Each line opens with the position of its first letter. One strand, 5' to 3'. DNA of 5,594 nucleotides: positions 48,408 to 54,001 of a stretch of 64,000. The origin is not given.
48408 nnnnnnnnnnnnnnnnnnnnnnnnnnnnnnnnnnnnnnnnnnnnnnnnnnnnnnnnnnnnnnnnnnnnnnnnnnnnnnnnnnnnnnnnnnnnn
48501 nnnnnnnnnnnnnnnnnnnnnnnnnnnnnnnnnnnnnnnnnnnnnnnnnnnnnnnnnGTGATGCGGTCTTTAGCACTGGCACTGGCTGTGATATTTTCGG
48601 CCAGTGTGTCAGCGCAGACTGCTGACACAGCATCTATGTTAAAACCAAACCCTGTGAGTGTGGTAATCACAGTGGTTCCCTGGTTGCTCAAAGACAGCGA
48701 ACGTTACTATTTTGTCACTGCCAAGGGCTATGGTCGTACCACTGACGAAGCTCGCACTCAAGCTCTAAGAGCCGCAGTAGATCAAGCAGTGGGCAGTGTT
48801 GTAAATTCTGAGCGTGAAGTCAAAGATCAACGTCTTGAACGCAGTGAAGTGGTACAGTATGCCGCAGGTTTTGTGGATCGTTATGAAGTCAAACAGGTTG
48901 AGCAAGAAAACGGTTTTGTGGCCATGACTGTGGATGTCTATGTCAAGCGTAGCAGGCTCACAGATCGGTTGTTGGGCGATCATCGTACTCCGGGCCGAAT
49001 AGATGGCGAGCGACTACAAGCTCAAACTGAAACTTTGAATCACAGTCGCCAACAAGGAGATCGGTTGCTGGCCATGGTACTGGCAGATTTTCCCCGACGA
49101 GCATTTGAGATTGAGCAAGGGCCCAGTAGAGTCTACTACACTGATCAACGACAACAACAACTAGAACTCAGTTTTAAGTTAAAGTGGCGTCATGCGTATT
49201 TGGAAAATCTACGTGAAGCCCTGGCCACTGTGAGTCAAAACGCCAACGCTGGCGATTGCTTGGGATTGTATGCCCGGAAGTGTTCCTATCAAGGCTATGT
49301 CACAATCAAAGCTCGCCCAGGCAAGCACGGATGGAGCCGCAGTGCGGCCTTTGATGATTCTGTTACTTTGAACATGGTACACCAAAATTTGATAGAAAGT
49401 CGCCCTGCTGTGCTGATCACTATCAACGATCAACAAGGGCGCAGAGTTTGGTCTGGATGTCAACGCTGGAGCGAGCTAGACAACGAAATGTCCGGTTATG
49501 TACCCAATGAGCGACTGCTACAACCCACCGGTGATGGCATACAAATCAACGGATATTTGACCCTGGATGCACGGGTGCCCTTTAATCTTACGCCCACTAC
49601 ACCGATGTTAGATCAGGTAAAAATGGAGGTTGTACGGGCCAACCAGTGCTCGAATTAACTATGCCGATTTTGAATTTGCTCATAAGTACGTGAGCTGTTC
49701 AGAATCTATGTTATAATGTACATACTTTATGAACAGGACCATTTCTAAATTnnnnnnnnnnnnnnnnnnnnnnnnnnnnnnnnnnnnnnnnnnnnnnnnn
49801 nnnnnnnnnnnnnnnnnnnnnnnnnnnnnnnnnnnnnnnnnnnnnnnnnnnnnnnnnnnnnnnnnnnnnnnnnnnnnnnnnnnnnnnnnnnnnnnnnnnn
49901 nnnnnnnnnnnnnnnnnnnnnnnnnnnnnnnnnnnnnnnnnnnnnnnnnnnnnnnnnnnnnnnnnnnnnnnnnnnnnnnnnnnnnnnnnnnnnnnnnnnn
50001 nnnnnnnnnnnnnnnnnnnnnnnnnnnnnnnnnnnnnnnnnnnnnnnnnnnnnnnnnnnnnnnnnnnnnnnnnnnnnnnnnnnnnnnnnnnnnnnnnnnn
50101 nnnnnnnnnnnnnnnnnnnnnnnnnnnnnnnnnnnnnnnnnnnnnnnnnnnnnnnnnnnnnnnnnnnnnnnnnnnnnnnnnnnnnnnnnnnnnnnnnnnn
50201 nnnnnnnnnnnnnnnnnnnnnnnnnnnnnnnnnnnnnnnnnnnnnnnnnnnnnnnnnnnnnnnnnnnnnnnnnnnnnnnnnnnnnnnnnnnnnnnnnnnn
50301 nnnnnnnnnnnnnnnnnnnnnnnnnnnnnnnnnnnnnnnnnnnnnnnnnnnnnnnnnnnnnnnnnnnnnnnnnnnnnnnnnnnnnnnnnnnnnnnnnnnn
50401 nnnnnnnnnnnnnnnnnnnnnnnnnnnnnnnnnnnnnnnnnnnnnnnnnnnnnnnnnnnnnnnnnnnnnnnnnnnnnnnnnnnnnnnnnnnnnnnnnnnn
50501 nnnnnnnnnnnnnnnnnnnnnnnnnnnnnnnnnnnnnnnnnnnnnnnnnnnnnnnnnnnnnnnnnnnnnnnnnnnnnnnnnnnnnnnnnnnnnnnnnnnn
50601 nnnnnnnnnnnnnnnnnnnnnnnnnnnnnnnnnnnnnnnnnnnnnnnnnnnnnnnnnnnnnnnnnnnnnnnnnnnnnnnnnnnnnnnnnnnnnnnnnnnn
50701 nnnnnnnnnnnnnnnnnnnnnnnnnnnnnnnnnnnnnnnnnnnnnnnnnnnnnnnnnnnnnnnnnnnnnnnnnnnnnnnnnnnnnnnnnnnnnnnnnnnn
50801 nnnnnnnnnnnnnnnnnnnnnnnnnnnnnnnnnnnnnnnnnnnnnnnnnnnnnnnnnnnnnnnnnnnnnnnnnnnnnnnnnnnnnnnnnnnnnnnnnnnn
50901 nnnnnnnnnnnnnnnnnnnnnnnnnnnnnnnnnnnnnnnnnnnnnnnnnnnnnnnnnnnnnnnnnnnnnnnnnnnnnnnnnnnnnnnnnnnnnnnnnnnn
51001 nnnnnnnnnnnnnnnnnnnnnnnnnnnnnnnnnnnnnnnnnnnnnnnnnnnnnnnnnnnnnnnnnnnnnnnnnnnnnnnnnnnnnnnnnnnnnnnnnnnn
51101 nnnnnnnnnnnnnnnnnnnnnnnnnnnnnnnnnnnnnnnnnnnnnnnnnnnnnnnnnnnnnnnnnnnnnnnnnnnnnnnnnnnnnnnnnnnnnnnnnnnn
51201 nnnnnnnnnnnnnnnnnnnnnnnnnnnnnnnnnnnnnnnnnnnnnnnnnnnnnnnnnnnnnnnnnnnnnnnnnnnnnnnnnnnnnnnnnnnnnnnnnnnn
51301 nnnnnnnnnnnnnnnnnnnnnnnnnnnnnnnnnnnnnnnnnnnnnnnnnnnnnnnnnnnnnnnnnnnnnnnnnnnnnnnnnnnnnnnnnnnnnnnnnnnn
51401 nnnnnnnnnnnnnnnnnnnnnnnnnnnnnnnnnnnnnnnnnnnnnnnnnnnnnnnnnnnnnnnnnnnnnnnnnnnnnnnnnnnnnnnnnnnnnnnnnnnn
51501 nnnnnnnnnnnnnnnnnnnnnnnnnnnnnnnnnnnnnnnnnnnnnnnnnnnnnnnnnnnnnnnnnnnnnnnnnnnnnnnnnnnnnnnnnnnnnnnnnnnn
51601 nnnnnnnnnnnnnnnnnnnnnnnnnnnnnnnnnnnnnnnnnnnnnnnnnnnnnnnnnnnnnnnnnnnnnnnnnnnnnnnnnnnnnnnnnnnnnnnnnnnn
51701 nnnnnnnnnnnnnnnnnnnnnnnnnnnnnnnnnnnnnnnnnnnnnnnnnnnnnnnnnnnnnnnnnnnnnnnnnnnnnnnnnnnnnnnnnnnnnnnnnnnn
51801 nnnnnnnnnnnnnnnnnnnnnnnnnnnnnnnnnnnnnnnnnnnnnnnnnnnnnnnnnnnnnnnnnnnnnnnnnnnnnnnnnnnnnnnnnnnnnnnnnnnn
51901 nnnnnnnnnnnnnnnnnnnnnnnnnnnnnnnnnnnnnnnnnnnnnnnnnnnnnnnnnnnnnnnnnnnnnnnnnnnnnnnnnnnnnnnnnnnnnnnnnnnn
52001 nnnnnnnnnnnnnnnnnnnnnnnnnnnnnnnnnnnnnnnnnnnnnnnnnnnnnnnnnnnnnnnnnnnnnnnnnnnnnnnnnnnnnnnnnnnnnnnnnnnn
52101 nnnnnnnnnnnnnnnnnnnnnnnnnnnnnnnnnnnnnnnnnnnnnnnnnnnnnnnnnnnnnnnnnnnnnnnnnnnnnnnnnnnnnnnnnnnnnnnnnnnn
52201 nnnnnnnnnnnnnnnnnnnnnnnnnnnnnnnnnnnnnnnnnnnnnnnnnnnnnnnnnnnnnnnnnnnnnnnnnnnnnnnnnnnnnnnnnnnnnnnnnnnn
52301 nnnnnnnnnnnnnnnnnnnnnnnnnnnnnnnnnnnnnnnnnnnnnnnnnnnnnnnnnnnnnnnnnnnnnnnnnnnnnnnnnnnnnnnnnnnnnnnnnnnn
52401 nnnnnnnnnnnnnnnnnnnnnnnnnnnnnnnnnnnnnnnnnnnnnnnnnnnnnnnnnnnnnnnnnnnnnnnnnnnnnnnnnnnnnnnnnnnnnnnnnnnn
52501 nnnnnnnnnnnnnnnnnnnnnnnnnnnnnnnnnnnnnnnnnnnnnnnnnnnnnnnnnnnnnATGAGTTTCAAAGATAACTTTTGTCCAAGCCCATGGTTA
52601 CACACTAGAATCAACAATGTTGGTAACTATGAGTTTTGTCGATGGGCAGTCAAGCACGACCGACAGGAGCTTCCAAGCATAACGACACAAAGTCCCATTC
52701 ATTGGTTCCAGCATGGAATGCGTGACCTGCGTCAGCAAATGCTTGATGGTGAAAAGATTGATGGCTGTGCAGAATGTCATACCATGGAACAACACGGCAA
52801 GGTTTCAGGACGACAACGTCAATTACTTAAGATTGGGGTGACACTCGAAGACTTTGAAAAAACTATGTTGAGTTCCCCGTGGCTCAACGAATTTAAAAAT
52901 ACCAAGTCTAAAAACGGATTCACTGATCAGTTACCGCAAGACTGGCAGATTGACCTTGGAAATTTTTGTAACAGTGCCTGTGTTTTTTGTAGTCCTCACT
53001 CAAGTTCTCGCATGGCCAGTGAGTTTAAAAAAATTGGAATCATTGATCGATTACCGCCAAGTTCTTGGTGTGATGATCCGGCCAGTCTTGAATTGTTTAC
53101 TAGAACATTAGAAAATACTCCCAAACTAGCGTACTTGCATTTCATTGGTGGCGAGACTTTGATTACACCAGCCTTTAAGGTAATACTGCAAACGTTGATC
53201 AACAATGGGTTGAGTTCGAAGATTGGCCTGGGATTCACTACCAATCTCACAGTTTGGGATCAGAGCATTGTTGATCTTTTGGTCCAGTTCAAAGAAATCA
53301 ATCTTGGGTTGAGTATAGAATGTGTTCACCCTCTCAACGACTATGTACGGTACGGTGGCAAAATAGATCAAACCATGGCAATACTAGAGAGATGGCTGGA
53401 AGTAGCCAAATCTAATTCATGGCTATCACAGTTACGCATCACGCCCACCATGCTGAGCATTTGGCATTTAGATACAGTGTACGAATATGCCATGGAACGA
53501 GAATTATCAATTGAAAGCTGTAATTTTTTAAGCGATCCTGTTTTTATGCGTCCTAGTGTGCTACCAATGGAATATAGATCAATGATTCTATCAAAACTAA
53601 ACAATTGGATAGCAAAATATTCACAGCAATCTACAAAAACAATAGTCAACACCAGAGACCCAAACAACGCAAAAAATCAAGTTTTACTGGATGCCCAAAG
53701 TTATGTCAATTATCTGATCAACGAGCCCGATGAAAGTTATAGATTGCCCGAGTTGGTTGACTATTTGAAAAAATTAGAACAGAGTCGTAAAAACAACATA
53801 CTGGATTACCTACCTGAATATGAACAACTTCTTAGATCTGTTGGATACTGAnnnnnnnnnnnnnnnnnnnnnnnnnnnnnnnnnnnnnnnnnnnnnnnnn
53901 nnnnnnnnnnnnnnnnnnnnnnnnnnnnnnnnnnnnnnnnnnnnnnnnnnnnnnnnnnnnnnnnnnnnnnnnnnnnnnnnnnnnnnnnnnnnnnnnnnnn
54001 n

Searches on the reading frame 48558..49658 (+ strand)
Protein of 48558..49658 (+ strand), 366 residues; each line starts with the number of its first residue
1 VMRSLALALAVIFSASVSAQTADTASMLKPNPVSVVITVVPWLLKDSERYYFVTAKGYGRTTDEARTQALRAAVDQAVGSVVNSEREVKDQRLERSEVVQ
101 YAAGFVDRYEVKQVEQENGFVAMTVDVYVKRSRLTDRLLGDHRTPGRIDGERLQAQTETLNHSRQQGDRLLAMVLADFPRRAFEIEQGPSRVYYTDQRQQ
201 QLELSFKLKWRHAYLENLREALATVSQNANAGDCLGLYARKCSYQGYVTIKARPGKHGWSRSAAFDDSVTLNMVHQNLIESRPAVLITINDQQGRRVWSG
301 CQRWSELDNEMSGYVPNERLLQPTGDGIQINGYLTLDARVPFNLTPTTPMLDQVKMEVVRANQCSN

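Call 26: search_protein_families(library=pfam, proteins=[window:48558-49658:+], max_evalue=0.01)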
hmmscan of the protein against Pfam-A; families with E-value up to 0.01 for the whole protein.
window:48558-49658:+ (366 aa): 1 family
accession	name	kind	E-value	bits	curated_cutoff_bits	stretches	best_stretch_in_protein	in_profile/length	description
PF12900.13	Pyridox_ox_2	-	0.0011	19.4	27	1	12-99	40-129/140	Pyridoxamine 5'-phosphate oxidase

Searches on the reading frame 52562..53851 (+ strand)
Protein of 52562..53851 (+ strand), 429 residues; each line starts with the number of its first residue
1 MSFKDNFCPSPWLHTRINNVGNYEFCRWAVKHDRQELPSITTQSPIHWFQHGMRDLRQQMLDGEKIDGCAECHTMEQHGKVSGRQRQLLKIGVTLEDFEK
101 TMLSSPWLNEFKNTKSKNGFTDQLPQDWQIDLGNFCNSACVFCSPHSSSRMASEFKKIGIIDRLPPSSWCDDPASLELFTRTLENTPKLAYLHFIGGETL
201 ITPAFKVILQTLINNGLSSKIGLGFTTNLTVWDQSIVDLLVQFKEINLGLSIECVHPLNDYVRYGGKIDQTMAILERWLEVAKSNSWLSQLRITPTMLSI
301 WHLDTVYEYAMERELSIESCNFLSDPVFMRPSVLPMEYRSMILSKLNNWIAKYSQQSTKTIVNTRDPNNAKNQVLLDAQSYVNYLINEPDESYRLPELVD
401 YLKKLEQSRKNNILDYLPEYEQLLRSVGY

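Call 26: search_protein_families(library=pfam, proteins=[window:52562-53851:+], max_evalue=0.01)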
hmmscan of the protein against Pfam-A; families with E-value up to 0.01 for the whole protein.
window:52562-53851:+ (429 aa): 1 family
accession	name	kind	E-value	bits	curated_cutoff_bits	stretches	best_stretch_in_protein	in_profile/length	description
PF04055.27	Radical_SAM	-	4.3e-10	40.4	29.5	1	132-281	3-139/166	Radical SAM superfamily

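Call 32: search_protein_families(library=ncbifam, proteins=[window:52562-53851:+], max_evalue=0.05)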
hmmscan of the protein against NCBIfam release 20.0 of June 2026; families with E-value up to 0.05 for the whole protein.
window:52562-53851:+ (429 aa): 5 families
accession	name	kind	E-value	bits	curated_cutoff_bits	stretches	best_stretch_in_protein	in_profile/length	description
NF033640.1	N_Twi_rSAM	subfamily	8e-78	262.3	170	1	5-423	2-397/398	twitch domain-containing radical SAM protein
TIGR04083.1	rSAM_pep_methan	hypoth_equivalog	6.7e-06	25.2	300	1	191-317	48-171/376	TIGR04083 family peptide-modifying radical SAM enzyme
TIGR03962.1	mycofact_rSAM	equivalog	0.00036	19.8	265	1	188-278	57-144/339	mycofactocin radical SAM maturase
NF047865.1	rSAM_PapB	equivalog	0.0039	16.5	340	1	174-300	40-166/330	PapB family radical SAM/SPASM ranthipeptide maturase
TIGR04082.1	rSAM_for_selen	equivalog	0.015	14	350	1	192-276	250-329/516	thio(seleno)oxazole modification radical SAM maturase SbtM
